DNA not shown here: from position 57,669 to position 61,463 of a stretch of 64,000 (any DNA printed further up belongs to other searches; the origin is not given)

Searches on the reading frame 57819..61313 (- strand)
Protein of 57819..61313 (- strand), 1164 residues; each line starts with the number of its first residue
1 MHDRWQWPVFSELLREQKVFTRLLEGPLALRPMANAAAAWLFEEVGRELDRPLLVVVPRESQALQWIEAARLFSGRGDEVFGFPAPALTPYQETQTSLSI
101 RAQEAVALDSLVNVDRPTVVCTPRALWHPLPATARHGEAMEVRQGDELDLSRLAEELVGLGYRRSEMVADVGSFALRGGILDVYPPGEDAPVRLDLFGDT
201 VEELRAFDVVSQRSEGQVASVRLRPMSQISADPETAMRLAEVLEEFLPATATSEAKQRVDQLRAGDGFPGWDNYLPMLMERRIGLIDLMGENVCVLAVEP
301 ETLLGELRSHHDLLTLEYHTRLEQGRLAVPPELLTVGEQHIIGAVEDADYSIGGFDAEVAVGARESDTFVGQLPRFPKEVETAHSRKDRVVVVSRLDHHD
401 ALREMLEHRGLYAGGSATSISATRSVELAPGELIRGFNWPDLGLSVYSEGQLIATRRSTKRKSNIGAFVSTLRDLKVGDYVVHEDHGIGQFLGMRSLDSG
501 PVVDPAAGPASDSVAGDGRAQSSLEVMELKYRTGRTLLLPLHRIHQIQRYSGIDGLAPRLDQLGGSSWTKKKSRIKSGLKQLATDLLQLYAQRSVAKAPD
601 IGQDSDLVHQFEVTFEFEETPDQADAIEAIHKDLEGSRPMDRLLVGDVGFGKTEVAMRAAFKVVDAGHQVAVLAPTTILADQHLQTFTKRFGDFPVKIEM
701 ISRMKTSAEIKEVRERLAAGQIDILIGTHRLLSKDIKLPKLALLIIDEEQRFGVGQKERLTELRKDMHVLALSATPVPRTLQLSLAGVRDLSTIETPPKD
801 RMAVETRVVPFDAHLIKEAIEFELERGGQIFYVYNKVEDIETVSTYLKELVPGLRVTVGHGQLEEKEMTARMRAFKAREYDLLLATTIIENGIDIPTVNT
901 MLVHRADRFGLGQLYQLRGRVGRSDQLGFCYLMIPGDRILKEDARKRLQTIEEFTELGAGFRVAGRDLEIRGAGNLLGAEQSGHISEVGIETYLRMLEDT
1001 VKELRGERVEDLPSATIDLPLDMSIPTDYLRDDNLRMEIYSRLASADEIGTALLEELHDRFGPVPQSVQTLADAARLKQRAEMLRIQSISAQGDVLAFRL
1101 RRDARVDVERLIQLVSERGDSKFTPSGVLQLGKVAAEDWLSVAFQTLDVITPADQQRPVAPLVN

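Call 59: search_protein_families(library=pfam, proteins=[window:57819-61313:-], max_evalue=0.00001)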
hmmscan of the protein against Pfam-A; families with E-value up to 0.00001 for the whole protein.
window:57819-61313:- (1164 aa): 6 families
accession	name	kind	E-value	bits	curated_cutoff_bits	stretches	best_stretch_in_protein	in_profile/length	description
PF00270.35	DEAD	-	5.9e-25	88.4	26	1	620-780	1-163/167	DEAD/DEAH box helicase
PF17757.6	UvrB_inter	-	3.5e-22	78.7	22.9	1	141-227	2-89/91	UvrB interaction domain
PF03461.20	TRCF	-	9.7e-21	74.4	25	1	1019-1110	1-94/95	TRCF domain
PF00271.37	Helicase_C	-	1.6e-20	73.8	23.5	1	819-924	9-109/110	Helicase conserved C-terminal domain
PF02559.22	CarD_TRCF_RID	-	2.6e-13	50.2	23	1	475-551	1-57/57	CarD-like/TRCF RID domain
PF04851.21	ResIII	-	9.6e-13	48.8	22.5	1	618-776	3-162/164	Type III restriction enzyme, res subunit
